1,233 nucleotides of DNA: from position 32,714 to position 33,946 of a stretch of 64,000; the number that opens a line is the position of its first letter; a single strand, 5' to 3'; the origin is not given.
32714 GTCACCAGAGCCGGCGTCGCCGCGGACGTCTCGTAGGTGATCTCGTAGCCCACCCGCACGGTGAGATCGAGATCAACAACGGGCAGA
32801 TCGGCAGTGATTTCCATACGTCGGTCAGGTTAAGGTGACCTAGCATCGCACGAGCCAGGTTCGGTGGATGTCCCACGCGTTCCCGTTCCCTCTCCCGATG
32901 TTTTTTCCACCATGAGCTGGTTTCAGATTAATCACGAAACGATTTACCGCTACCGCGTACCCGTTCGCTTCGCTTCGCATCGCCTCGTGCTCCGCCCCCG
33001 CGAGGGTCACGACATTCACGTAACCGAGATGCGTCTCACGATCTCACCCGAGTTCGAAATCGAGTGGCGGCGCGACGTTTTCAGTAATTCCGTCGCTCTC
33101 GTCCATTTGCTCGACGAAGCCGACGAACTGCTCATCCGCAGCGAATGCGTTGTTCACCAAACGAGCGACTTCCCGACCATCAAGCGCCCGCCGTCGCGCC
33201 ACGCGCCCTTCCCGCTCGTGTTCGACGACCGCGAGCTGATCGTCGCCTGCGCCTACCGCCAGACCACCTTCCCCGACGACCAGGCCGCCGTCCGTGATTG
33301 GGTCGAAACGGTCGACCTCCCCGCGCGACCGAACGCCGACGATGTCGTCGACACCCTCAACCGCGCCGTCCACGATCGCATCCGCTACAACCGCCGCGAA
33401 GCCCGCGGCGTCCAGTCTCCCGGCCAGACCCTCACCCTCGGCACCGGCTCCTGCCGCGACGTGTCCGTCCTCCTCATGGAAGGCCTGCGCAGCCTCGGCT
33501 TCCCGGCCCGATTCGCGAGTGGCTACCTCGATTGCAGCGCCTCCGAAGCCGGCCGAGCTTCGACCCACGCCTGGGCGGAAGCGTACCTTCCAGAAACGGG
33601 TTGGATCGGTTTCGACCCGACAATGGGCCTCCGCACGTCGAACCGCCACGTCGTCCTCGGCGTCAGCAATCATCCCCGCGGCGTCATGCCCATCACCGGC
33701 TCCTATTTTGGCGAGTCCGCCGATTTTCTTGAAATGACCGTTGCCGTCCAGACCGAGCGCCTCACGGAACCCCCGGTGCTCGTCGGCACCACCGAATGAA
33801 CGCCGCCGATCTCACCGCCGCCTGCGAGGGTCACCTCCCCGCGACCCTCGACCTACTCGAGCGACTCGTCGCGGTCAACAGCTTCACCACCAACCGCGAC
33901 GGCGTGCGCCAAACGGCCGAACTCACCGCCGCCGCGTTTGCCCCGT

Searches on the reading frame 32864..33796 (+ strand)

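Call 23: search_protein_families(library=pfam, proteins=[window:32864-33796:+], max_evalue=0.001)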
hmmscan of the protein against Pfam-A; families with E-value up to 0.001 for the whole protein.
window:32864-33796:+ (311 aa): 2 families
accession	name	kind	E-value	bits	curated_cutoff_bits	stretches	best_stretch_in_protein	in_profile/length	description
PF08379.15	Bact_transglu_N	-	1.2e-20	74.4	27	1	21-97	2-79/80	Bacterial transglutaminase-like N-terminal region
PF01841.26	Transglut_core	-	3.8e-18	66.2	23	1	154-252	11-108/108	Transglutaminase-like superfamily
